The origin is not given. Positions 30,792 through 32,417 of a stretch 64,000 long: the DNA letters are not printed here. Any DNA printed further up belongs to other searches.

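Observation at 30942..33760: Di-myo-inositol phosphate (DIP) biosynthesis pair next to an IS5-like scar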

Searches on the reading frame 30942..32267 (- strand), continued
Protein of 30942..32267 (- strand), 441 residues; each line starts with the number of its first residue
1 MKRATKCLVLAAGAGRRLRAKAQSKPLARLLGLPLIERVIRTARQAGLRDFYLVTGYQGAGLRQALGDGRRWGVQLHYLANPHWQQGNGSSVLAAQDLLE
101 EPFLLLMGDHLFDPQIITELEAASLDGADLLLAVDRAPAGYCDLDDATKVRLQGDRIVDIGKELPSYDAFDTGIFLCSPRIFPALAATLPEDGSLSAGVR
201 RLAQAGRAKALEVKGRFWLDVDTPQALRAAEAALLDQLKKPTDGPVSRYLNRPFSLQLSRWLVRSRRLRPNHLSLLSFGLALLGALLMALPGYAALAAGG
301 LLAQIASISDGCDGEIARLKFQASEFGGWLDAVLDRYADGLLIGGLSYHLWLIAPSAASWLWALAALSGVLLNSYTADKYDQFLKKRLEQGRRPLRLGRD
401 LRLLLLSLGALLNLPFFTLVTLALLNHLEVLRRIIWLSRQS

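Call 52: find_encoding_contigs(protein=P0008, flank=8000, max_places=3)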
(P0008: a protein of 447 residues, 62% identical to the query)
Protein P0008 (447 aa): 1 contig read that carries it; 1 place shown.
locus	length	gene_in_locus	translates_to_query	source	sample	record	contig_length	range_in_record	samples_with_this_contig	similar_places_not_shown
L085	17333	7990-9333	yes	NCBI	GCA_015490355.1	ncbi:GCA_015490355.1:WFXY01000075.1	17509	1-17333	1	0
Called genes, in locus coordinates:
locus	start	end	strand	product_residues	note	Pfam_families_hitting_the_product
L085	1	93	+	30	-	?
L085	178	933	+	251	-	PF01925:TauE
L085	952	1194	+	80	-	-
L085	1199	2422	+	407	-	PF03453:MoeA_N, PF00994:MoCF_biosynth, PF03454:MoeA_C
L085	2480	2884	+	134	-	PF01475:FUR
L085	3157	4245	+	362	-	PF01547:SBP_bac_1, PF13531:SBP_bac_11, PF13416:SBP_bac_8, PF13343:SBP_bac_6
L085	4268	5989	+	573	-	PF00528:BPD_transp_1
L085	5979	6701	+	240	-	PF00005:ABC_tran, PF13304:AAA_21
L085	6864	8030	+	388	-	PF01658:Inos-1-P_synth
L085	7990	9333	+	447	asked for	PF00483:NTP_transferase, PF12804:NTP_transf_3, PF01066:CDP-OH_P_transf (weak)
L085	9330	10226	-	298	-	PF00211:Guanylate_cyc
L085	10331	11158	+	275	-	PF00702:Hydrolase, PF13344:Hydrolase_6, PF13242:Hydrolase_like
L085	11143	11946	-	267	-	PF21948:LplA-B_cat, PF03099:BPL_LplA_LipB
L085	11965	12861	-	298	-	PF01148:CTP_transf_1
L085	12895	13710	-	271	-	PF01255:Prenyltransf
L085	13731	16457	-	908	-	PF00133:tRNA-synt_1, PF13603:tRNA-synt_1_2 (faint), PF09334:tRNA-synt_1g (weak), PF08264:Anticodon_1, PF10458:Val_tRNA-synt_C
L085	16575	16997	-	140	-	PF00334:NDK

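Call 70: search_protein_families(library=ncbifam, proteins=[L061:6004-7317:+, L038:2776-4152:+], max_evalue=1e-20)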
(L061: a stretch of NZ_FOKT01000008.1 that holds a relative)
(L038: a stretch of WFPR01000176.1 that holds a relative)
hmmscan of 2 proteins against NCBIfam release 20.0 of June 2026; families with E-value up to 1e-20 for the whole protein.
L061:6004-7317:+ (437 aa): 2 families
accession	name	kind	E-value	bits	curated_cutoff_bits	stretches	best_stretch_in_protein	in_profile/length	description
NF041135.1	IPPtranDIPPsyn_Thcocales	equivalog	1.2e-75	255.1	580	1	1-421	1-402/419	bifunctional L-myo-inositol-1-phosphate cytidylyltransferase/CDP-L-myo-inositol myo-inositolphosphotransferase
NF040950.1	archin_ph_syn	equivalog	2.6e-22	79.6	180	1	259-422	13-174/191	archaetidylinositol phosphate synthase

L038:2776-4152:+ (458 aa): 2 families
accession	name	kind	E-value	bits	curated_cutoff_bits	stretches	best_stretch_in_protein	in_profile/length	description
NF041135.1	IPPtranDIPPsyn_Thcocales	equivalog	5.3e-74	249.7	580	1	11-456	4-417/419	bifunctional L-myo-inositol-1-phosphate cytidylyltransferase/CDP-L-myo-inositol myo-inositolphosphotransferase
NF040950.1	archin_ph_syn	equivalog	4e-22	79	180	1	273-452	14-184/191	archaetidylinositol phosphate synthase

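Call 82: predict_structure(alignment_id=A2)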
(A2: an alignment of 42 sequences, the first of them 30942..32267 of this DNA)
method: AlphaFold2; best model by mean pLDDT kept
length: 441 residues; sequences in the alignment: 42
mean_pLDDT: 92.8   pTM: 0.88
mean pLDDT of the five models: 92.8, 91.9, 91.7, 91.3, 89.0
residues with pLDDT >= 90: 364; 70-90: 61; 50-70: 15; < 50: 1
segments of 3 or more residues with pLDDT < 50: none
pLDDT, mean of each block of 10 residues (from residue 1): 84 77 81 95 96 94 94 96 94 97 96 96 93 94 89 97 95 97 97 96 98 94 92 93 90 95 92 97 98 98 97 95 93 96 98 95 97 88 70 77 97 98 96 85 53
secondary structure, 60 per line:
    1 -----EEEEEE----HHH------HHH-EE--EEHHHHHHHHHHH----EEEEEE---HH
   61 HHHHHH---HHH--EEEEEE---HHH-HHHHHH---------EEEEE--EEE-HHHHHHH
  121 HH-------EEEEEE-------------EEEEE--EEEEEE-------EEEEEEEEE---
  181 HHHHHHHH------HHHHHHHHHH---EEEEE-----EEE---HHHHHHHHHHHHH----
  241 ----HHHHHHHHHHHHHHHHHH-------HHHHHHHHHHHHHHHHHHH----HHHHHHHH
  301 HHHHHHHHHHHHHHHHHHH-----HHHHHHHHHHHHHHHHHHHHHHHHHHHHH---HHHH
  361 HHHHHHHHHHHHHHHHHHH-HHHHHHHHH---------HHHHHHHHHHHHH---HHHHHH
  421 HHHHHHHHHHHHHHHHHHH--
elements in order: E6-11 H35-45 E50-55 H59-66 E75-80 H88-93 E103-107 E110-112 H114-122 E130-135 E149-153 E156-161 E169-177 H181-188 H195-204 E208-212 E218-220 H224-236 H245-262 H270-288 H293-319 H325-353 H357-379 H381-389 H399-411 H415-439

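Call 84: fold_search(model_id=the predicted structure, library=pdb)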
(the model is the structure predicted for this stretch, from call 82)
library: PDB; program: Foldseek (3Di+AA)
matches with E <= 10: 786; with E <= 0.001: 560
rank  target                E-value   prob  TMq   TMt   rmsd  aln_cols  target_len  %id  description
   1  4mnd                  2.1e-27  1.00  0.76  0.82   4.5       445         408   30  Crystal structure of Archaeoglobus fulgidus IPCT-DIPPS bifunctional membrane protein (released 2014-07-02)
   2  4o6m_A                1.7e-17  1.00  0.59  0.77   5.7       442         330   24  Structure of AF2299, a CDP-alcohol phosphotransferase (CMP-bound) (released 2014-05-14)
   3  4o6n_A                1.8e-17  1.00  0.59  0.77   5.7       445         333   24  Structure of AF2299, a CDP-alcohol phosphotransferase (CDP-bound) (released 2014-05-14)
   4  4o6m_B                1.8e-17  1.00  0.58  0.73   6.0       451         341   24  Structure of AF2299, a CDP-alcohol phosphotransferase (CMP-bound) (released 2014-05-14)
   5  4q7c_A                8.3e-17  1.00  0.59  0.77   5.6       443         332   25  Structure of AF2299, a CDP-alcohol phosphotransferase (released 2014-05-28)
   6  4jd0                  1.0e-15  1.00  0.47  0.82   2.7       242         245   28  Structure of the inositol-1-phosphate CTP transferase from T. maritima. (released 2013-09-18)
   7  2xme_E                5.2e-15  1.00  0.42  0.86   2.8       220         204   30  The X-ray structure of CTP:inositol-1-phosphate cytidylyltransferase from Archaeoglobus fulgidus (released 2011-05-04)
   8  4y7t                  1.0e-14  1.00  0.44  0.86   3.0       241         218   26  Structural analysis of MurU (released 2015-03-18)
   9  2xmh_C                1.8e-14  1.00  0.41  0.85   2.8       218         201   30  The X-ray structure of CTP:inositol-1-phosphate cytidylyltransferase from Archaeoglobus fulgidus (released 2011-05-04)
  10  2xme_D                2.1e-14  1.00  0.41  0.86   2.9       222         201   30  The X-ray structure of CTP:inositol-1-phosphate cytidylyltransferase from Archaeoglobus fulgidus (released 2011-05-04)
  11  2xme_F                2.1e-14  1.00  0.42  0.85   3.1       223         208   30  The X-ray structure of CTP:inositol-1-phosphate cytidylyltransferase from Archaeoglobus fulgidus (released 2011-05-04)
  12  2xmh_A                2.2e-14  1.00  0.40  0.85   3.1       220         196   28  The X-ray structure of CTP:inositol-1-phosphate cytidylyltransferase from Archaeoglobus fulgidus (released 2011-05-04)
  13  4y7u                  3.0e-14  1.00  0.46  0.87   3.0       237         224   26  Structural analysis of MurU (released 2015-03-18)
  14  2xmh_D                3.6e-14  1.00  0.41  0.85   3.1       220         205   30  The X-ray structure of CTP:inositol-1-phosphate cytidylyltransferase from Archaeoglobus fulgidus (released 2011-05-04)
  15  2xme_J                4.4e-14  1.00  0.41  0.86   2.9       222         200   29  The X-ray structure of CTP:inositol-1-phosphate cytidylyltransferase from Archaeoglobus fulgidus (released 2011-05-04)
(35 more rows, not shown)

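Call 85: search_dna_similar(query=window:30942-32267:-, collection=plasmids, mode=protein, max_evalue=1e-10, max_rows=30)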
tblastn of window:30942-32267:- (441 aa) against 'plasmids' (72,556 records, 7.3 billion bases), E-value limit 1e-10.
Records with a match: 1; places in all: 1; records where one place covers at least 80% of the query: 0.
Best place of each record, by identity: <60% 1.
By first word of the organism name: Sphingomonas 1.
By predicted mobility (MOB-suite, as given by PLSDB): non-mobilizable 1.
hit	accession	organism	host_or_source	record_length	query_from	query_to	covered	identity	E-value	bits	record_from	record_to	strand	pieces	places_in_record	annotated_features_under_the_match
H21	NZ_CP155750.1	Sphingomonas parapaucimobilis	Chinese cabbage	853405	25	243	50%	34.5%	7e-20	100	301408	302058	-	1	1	NTP transferase domain-containing protein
